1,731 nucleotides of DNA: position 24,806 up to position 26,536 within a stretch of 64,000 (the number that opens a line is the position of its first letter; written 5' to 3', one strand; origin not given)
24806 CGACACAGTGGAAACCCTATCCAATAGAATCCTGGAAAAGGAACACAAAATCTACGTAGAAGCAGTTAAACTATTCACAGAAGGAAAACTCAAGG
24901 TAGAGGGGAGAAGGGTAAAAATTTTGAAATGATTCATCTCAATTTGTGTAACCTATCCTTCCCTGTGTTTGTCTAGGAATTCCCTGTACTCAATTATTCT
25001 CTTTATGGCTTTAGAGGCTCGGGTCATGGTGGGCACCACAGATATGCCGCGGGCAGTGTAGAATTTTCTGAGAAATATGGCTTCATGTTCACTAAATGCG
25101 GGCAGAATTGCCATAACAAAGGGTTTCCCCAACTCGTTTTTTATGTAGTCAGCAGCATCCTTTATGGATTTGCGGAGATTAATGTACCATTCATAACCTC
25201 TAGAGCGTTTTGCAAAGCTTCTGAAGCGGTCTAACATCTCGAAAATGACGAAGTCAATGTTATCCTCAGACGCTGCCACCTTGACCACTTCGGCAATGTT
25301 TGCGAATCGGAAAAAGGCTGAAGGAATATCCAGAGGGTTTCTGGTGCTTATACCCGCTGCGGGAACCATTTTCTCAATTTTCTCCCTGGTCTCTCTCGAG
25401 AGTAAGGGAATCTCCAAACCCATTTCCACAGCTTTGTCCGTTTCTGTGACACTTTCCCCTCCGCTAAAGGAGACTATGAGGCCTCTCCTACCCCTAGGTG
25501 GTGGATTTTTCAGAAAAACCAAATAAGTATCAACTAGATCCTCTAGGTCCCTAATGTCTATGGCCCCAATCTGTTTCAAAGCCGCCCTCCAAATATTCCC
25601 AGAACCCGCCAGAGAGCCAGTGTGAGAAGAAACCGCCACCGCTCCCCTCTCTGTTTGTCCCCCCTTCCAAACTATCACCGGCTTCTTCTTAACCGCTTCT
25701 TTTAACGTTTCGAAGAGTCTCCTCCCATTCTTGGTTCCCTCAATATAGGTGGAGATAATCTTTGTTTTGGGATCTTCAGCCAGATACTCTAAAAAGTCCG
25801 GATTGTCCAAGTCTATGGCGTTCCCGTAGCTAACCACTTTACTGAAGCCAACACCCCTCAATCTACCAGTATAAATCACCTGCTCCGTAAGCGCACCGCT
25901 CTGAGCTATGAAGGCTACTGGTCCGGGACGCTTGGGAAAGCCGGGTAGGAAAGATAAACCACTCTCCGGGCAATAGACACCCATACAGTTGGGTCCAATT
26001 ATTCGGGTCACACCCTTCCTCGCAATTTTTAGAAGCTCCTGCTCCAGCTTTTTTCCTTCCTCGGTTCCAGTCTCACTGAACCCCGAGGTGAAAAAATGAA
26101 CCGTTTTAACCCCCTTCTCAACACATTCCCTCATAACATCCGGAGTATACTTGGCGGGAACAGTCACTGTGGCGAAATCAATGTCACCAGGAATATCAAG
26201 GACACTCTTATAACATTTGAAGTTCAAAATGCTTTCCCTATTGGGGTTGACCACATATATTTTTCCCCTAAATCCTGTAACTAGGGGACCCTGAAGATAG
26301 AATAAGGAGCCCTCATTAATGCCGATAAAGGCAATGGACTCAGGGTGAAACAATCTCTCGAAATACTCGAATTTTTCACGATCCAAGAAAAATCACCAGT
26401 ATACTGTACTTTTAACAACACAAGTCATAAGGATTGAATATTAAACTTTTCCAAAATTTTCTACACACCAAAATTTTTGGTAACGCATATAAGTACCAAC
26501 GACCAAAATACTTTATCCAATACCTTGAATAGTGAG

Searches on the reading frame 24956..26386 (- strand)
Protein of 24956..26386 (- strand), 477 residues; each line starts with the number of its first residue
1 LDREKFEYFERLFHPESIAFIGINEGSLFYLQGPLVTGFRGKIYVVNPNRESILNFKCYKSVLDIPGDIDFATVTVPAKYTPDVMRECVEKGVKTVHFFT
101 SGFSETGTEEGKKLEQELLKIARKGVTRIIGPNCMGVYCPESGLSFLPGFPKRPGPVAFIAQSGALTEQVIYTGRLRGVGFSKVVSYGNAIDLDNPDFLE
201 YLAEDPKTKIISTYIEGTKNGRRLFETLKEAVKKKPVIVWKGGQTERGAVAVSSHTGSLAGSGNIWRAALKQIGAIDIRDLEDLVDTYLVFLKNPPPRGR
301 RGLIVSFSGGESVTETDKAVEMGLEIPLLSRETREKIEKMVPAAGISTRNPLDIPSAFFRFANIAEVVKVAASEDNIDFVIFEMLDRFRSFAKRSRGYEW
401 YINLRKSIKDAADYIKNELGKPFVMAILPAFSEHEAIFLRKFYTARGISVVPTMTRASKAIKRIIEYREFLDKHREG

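Call 38: search_protein_families(library=pfam, proteins=[window:24956-26386:-], max_evalue=0.001)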
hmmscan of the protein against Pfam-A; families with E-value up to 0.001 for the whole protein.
window:24956-26386:- (477 aa): 3 families
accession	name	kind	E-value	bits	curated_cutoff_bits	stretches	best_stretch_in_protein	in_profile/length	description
PF13607.11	Succ_CoA_lig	-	9.2e-47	158.7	27.4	1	154-288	1-135/138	Succinyl-CoA ligase like flavodoxin domain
PF13380.12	CoA_binding_2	-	1.1e-17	65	22.8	1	40-138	26-114/116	CoA binding domain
PF02629.25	CoA_binding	-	8.7e-08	33.3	22.3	1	35-102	27-97/97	CoA binding domain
